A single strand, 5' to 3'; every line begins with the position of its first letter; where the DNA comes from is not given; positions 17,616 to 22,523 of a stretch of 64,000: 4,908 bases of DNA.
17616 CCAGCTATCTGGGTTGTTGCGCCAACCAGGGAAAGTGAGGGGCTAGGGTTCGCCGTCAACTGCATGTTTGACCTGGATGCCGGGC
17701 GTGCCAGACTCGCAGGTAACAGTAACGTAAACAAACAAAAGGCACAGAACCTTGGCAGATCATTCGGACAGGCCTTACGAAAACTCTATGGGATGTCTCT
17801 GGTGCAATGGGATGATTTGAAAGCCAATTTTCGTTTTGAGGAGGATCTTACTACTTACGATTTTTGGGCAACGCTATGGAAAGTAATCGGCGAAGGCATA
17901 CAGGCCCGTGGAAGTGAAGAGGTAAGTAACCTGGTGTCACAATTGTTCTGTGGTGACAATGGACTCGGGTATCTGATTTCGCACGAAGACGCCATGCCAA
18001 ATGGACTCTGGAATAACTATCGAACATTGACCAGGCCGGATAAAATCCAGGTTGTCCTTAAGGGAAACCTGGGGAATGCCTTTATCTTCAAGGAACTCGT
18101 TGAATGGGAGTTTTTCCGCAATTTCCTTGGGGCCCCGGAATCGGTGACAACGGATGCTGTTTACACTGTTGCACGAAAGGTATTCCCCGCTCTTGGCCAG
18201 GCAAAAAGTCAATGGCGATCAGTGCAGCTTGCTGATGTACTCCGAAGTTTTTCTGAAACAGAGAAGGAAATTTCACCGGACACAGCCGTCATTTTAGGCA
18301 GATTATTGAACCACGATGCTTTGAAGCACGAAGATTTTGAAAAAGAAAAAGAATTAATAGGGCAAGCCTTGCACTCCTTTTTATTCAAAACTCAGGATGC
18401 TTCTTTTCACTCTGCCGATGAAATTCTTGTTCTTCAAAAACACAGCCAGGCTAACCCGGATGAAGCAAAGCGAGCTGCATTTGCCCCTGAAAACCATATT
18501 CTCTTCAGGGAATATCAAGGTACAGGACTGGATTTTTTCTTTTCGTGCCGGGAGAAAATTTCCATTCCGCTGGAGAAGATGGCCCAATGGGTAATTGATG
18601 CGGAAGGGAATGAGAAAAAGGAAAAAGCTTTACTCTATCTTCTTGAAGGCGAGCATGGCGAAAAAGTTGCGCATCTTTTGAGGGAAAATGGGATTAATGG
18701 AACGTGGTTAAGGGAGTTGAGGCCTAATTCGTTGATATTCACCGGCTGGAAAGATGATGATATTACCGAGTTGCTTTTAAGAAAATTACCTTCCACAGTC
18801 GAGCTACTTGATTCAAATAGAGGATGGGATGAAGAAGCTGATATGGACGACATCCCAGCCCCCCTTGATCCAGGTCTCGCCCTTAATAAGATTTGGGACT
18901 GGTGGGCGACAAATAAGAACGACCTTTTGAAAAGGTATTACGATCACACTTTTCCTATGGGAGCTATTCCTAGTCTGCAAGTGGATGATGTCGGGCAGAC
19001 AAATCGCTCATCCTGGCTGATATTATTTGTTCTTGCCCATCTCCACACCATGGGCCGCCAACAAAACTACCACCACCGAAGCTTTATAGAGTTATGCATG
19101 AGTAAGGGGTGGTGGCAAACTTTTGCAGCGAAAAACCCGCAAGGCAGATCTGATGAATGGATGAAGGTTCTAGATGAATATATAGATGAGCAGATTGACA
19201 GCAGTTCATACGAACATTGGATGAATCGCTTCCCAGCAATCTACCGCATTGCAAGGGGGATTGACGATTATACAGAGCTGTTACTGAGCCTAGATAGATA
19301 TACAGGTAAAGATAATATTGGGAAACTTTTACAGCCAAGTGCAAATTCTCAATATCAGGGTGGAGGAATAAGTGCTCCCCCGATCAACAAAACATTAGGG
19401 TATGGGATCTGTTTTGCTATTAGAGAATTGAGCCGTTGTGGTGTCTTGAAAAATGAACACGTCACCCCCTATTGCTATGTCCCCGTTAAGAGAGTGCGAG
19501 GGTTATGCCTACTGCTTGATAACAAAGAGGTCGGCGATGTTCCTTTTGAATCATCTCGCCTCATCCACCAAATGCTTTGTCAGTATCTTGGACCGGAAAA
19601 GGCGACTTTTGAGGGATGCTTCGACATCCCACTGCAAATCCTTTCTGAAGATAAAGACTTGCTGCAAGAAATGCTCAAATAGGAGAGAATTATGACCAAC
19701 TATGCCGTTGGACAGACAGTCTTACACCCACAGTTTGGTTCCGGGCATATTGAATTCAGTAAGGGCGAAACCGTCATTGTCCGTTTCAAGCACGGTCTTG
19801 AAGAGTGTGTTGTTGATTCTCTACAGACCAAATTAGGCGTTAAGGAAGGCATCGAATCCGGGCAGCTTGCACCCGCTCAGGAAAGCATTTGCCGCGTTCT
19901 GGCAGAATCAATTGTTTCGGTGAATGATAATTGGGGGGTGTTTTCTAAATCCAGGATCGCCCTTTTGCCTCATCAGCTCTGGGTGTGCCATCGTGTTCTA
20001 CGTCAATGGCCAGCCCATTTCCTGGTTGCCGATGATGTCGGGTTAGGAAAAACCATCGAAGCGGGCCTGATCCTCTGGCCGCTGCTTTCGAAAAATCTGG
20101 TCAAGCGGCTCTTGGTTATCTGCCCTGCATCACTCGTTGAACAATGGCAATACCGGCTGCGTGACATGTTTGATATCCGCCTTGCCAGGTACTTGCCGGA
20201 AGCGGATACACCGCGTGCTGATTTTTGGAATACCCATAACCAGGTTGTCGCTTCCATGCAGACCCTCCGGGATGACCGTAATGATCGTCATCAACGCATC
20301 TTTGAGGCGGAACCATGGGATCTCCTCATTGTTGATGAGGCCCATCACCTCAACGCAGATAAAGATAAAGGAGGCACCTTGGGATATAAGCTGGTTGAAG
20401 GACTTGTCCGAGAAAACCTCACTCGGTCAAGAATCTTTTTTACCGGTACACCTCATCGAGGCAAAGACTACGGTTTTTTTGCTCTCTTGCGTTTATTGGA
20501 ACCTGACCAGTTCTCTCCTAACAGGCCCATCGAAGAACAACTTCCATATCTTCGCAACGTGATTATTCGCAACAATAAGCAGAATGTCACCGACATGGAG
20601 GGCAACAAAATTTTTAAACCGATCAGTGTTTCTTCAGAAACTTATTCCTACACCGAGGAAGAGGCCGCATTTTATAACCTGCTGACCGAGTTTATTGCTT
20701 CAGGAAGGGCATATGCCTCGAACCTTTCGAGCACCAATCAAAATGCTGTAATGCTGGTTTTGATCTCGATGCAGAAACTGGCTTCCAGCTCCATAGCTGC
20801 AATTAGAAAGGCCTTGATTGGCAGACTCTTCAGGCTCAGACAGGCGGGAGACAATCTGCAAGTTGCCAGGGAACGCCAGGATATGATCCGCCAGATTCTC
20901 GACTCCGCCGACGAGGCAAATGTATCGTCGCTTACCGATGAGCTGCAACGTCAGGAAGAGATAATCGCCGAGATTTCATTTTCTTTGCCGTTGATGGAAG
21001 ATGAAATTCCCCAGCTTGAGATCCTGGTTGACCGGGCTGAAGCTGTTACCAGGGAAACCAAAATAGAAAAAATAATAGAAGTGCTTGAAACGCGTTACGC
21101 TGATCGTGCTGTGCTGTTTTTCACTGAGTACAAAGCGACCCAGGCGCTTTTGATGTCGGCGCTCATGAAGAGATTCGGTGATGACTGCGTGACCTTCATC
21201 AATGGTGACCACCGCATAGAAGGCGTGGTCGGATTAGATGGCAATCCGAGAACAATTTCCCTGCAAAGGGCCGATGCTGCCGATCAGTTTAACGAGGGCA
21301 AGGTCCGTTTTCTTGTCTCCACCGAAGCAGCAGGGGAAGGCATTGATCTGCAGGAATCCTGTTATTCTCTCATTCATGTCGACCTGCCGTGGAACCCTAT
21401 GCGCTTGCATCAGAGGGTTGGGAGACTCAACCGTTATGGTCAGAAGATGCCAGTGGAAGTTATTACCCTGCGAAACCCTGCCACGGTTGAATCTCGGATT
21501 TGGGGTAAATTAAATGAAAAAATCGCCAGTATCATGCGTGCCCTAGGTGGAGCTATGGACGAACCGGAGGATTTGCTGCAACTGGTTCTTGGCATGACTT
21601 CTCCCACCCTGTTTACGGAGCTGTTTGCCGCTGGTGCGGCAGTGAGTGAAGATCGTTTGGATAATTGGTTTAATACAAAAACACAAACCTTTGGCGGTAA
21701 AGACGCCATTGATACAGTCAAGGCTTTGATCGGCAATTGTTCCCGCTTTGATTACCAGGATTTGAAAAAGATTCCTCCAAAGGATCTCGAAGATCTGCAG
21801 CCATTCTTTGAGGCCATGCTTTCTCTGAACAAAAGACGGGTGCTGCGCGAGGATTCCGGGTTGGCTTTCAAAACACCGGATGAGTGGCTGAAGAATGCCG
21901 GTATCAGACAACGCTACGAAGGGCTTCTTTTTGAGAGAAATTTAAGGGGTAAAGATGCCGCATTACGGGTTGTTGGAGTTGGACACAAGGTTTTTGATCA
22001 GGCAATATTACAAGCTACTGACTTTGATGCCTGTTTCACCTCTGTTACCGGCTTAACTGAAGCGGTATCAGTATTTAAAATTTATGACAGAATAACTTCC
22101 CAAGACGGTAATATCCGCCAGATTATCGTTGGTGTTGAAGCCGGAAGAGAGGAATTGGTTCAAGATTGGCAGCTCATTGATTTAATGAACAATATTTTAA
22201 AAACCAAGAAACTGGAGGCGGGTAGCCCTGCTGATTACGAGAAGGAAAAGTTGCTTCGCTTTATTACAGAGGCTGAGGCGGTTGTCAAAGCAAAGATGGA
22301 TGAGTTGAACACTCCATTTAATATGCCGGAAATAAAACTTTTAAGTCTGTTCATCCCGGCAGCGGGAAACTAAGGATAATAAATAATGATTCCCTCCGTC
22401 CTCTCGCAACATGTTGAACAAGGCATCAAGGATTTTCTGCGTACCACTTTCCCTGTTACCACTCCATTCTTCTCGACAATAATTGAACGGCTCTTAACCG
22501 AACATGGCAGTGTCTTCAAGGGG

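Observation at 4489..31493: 27-kb DISARM/Druantia-like super-operon with non-canonical gene content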

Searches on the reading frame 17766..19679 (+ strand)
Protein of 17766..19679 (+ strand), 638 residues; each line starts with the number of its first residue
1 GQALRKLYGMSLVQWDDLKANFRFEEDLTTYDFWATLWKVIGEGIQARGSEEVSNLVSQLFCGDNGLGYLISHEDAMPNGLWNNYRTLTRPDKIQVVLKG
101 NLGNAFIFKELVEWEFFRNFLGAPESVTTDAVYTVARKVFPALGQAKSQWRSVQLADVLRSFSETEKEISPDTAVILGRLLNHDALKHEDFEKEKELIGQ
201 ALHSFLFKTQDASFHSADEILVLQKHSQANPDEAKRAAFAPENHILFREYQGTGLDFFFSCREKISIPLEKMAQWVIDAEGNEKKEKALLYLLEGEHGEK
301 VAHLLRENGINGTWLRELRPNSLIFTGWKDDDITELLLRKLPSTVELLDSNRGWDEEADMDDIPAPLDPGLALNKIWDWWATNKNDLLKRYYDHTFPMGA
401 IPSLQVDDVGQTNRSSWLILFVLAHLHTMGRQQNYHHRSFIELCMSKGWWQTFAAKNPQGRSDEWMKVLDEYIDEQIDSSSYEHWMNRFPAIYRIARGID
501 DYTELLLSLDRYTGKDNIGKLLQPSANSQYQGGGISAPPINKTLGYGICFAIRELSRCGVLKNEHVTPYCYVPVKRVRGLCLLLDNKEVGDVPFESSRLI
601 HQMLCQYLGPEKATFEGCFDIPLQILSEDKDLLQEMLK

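Call 64: search_protein_families(library=pfam, proteins=[window:17766-19679:+], max_evalue=1)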
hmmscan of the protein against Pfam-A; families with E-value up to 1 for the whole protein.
window:17766-19679:+ (638 aa): 0 families

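Call 71: predict_structure(alignment_id=A3)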
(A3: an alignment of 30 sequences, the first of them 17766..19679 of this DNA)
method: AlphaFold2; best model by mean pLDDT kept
length: 638 residues; sequences in the alignment: 30
mean_pLDDT: 87.0   pTM: 0.54
mean pLDDT of the five models: 87.0, 86.2, 85.2, 85.1, 84.5
residues with pLDDT >= 90: 338; 70-90: 254; 50-70: 37; < 50: 9
segments of 3 or more residues with pLDDT < 50: 352-360
pLDDT, mean of each block of 10 residues (from residue 1): 91 93 91 91 76 83 90 94 92 93 91 92 93 91 81 94 93 94 85 89 95 96 89 93 96 94 91 94 94 93 89 88 89 86 67 45 64 92 92 88 83 91 83 76 90 90 88 69 74 91 90 72 76 77 86 93 91 88 83 87 93 93 88 78
secondary structure, 60 per line:
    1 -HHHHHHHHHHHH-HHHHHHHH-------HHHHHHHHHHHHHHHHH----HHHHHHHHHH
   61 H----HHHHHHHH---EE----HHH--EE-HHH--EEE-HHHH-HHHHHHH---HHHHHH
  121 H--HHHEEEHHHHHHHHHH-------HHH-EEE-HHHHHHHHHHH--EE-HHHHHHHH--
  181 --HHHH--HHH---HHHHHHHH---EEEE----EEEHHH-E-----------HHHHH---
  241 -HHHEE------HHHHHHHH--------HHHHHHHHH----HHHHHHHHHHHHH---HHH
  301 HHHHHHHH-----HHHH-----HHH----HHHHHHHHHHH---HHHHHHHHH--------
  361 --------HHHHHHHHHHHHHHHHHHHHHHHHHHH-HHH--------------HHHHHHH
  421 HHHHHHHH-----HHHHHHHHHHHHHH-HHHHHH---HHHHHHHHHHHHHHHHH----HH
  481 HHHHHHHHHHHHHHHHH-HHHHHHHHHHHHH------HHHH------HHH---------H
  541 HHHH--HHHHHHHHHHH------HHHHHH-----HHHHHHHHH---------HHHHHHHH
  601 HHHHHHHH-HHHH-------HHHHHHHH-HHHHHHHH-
elements in order: H2-13 H15-22 H30-46 H51-61 H66-73 E96-98 H100-103 H105-111 H115-121 E127-129 H130-139 E151-153 H155-165 H171-178 H183-186 H195-202 E206-209 E214-216 H233-237 H253-260 H269-277 H282-294 H298-308 H314-317 H330-340 H344-352 H369-395 H414-428 H434-447 H449-454 H458-474 H479-497 H499-511 H518-521 H540-544 H547-557 H564-569 H575-583 H593-608 H610-613 H621-628 H630-637

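Call 75: fold_search(model_id=the predicted structure, library=pdb)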
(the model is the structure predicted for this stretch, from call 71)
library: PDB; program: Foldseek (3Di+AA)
matches with E <= 10: 238; with E <= 0.001: 0
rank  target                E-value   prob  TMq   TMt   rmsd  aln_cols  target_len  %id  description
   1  7q3l_A                1.0e-01  0.23  0.13  0.11  23.8       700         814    9  Human 17S U2 snRNP 5' domain (released 2022-03-30)
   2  9p3v_A                1.6e-01  0.10  0.12  0.09  27.1       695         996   12  Zebrafish TRPM5 Q771A mutant with 5mM calcium and 0.5mM CBTA (released 2026-01-07)
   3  8eib_A                1.8e-01  0.18  0.13  0.15  21.3       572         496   11  Crystal structure of beta-catenin and the MDM2 p53-binding domain in complex with H329, a Helicon Polypeptide (released 2023-10-25)
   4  1th1_B                3.0e-01  0.14  0.13  0.15  21.8       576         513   10  Beta-catenin in complex with a phosphorylated APC 20aa repeat fragment (released 2004-09-07)
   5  3ifq_B                4.4e-01  0.09  0.10  0.12  22.9       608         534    9  Interction of plakoglobin and beta-catenin with desmosomal cadherins (released 2009-09-15)
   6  9i8k_A                4.5e-01  0.12  0.13  0.15  21.9       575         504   10  Beta-catenin armadillo (150-663) (released 2026-02-18)
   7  2qmr_A                5.1e-01  0.09  0.11  0.09  24.7       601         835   12  Karyopherin beta2/transportin (released 2007-10-30)
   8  1t08_A                5.4e-01  0.10  0.11  0.13  22.4       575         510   10  Crystal structure of beta-catenin/ICAT helical domain/unphosphorylated APC R3 (released 2004-10-12)
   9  8ru4_B                6.3e-01  0.10  0.12  0.14  22.0       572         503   11  Crystal structure of Human Catenin Beta-1 in complex with stitched peptide inhibitor (released 2024-09-04)
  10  1i7w_C                6.8e-01  0.09  0.12  0.13  21.5       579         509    9  BETA-CATENIN/PHOSPHORYLATED E-CADHERIN COMPLEX (released 2001-05-09)
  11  5j3v_A                6.8e-01  0.04  0.09  0.08  28.9       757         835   12  Crystal structure of human Karyopherin-beta2 bound to the histone H3 tail (released 2016-09-21)
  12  2z6h                  7.4e-01  0.10  0.13  0.14  22.7       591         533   10  Crystal Structure of Beta-Catenin Armadillo Repeat Region and Its C-Terminal domain (released 2008-02-12)
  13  1g3j_A                8.0e-01  0.09  0.12  0.14  22.1       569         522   11  CRYSTAL STRUCTURE OF THE XTCF3-CBD/BETA-CATENIN ARMADILLO REPEAT COMPLEX (released 2000-12-11)
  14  8i0s_1                8.4e-01  0.09  0.14  0.12  23.6       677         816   10  The cryo-EM structure of human Bact-II complex (released 2024-07-31)
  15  9n73_LM               8.4e-01  0.07  0.12  0.07  23.0       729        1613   11  SSU processome maturation and disassembly, State G (released 2025-10-29)
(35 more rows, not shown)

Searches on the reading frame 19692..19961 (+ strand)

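Call 64: search_protein_families(library=pfam, proteins=[window:19692-19961:+], max_evalue=1)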
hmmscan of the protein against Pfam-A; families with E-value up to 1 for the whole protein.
window:19692-19961:+ (90 aa): 1 family
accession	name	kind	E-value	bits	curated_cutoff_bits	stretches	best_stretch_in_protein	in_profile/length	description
PF20011.4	fvmJAB_N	-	0.028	14.8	27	1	11-48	60-97/158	JAB N-terminal domain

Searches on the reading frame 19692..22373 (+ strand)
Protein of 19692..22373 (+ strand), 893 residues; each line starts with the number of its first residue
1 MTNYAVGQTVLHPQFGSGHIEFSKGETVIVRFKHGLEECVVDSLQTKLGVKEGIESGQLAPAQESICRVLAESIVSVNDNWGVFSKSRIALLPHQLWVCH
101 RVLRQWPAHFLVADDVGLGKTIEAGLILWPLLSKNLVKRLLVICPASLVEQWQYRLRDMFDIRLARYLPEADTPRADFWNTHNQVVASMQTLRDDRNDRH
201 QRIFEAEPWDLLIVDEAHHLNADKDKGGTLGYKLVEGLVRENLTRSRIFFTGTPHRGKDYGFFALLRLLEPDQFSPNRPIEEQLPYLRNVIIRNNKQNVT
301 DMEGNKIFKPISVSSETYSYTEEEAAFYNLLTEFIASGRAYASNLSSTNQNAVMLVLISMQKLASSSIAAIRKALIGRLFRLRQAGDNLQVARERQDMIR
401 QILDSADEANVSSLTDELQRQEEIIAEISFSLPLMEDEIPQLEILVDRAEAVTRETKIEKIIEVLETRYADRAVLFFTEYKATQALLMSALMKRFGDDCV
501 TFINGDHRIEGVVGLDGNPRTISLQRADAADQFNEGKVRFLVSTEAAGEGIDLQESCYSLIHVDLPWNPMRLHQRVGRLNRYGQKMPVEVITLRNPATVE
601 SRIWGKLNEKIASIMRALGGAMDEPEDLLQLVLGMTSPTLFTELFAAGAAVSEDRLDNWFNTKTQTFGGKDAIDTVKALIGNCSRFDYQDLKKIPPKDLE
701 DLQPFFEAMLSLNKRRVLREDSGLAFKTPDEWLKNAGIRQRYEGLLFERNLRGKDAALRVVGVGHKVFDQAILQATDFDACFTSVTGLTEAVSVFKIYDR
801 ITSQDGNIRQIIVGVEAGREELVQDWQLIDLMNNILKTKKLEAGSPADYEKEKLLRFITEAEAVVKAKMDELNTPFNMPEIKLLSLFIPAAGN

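Call 3: search_protein_families(library=pfam, proteins=[window:19692-22373:+], max_evalue=0.01)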
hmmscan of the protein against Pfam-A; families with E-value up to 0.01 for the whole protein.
window:19692-22373:+ (893 aa): 4 families
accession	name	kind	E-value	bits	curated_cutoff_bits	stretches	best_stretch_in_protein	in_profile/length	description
PF00176.29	SNF2-rel_dom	-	7e-17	61.9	24.9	1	111-278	21-187/290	SNF2-related domain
PF00271.37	Helicase_C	-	6.7e-15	55.7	23.5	1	457-583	2-110/110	Helicase conserved C-terminal domain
PF04851.21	ResIII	-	6.8e-13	49.3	22.5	1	90-256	3-164/164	Type III restriction enzyme, res subunit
PF00270.35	DEAD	-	1.4e-06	28.6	26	1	108-255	15-161/167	DEAD/DEAH box helicase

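Call 4: search_protein_families(library=padloc, proteins=[window:19692-22373:+], max_evalue=0.01)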
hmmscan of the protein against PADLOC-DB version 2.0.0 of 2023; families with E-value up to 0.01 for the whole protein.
window:19692-22373:+ (893 aa): 56 families (the best 25 are shown)
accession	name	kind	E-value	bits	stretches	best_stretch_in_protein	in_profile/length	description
PDLC02634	DrmD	-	0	1088.9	1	4-890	5-896/900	DrmD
PDLC02621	DrmD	-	2.1e-84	282.5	1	87-615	118-664/1040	DrmD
PDLC02500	BrxHI|BrxHII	-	1.3e-75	253.6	1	87-693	87-679/933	BrxHI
PDLC02504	BrxHI|BrxHII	-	4.5e-70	234.7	1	84-623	103-622/971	BrxHII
PDLC00659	HmaA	-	4.2e-65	218.2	1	86-621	100-649/1176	SNF2 helicase / DEAD-box helicase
PDLC02572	DrmA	-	1.6e-60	203.2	1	92-617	120-656/1043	DrmA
PDLC02632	DrmD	-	2.5e-54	182.9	1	90-591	123-633/662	DrmD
PDLC02619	DrmD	-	9.1e-46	154.4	1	80-624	22-575/872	DrmD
PDLC02633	DrmD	-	2e-44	149.8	1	93-588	128-634/839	DrmD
PDLC02620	DrmD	-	3.2e-42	142.5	1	89-619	98-614/1060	DrmD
PDLC02623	DrmD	-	4.7e-39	131.9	2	282-620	377-662/1040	DrmD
PDLC02840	DpdE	-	1.1e-38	131.2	2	87-274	156-322/1091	DpdE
PDLC02843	DpdE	-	2.9e-38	129.5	2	53-276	122-319/1091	DpdE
PDLC02624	DrmD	-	1.5e-37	127.4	1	134-587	8-470/652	DrmD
PDLC02853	DpdE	-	2.3e-33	113.2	2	95-273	102-287/985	DpdE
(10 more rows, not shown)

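Call 10: search_protein_families(library=ncbifam, proteins=[window:19692-22373:+], max_evalue=0.001)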
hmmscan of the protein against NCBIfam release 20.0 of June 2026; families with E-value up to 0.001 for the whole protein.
window:19692-22373:+ (893 aa): 17 families
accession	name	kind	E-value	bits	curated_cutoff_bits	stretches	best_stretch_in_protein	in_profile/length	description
NF038317.1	DISARM_DrmD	equivalog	2e-90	304.5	610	1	87-620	104-652/1021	DISARM system SNF2-like helicase DrmD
NF041062.1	DpdE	equivalog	2.3e-51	174.8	500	2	85-278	149-321/1048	protein DpdE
NF003426.0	PRK04914.1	equivalog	2.6e-48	164.9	576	2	85-276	148-338/959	RNA polymerase-associated protein RapA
NF038318.1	DISARM_DrmD_b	equivalog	7.8e-45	153.3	950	1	81-624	20-572/868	DISARM system SNF2-like helicase DrmD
NF042964.1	phospholipD_antiphage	equivalog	1.3e-44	152.8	1100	2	280-622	520-830/895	phospholipase D-like domain-containing anti-phage protein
NF058637.1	helic_SCO1167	equivalog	7.4e-23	80.5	1200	2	448-611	755-903/932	SCO1167/SCO6262 family helicase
NF053675.1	pilus_reg_Snf2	equivalog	2.1e-17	62.5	1100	2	521-618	911-1008/1029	pilus expression-regulating Snf2 family helicase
NF010337.0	PRK13766.1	equivalog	1.5e-14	53.1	610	2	100-219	26-143/781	Hef nuclease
NF041790.1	anti-phage_ZorD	equivalog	1.5e-13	49.6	1500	2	457-590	906-1032/1035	type I Zorya anti-phage system protein ZorD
TIGR04095.1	dnd_restrict_1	equivalog_domain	1.7e-07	30.6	600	0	116-224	33-149/451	DNA phosphorothioation system restriction enzyme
NF008394.0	PRK11192.1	equivalog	4.3e-06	25.8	507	1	524-585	284-344/441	ATP-dependent RNA helicase SrmB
TIGR02621.3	cas3_GSU0051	exception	8.6e-06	24.8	400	1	528-669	325-457/854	type I-G CRISPR-associated helicase/endonuclease Cas3g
NF053711.1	RNA_heli_RhlE1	exception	0.00018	20.4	750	1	460-585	222-341/434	RNA helicase RhlE1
NF003419.0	PRK04837.1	equivalog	0.00026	19.9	588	1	474-585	234-353/424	ATP-dependent RNA helicase RhlB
TIGR01389.1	recQ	equivalog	0.00031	19.3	640.2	1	525-586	262-322/591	DNA helicase RecQ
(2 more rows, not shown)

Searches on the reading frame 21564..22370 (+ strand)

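Call 64: search_protein_families(library=pfam, proteins=[window:21564-22370:+], max_evalue=1)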
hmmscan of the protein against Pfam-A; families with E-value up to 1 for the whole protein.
window:21564-22370:+ (269 aa): 1 family
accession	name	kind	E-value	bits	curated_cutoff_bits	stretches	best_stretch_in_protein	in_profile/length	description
PF10109.15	Phage_TAC_7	-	0.021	15.3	25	1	49-86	40-78/79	Phage tail assembly chaperone proteins, E, or 41 or 14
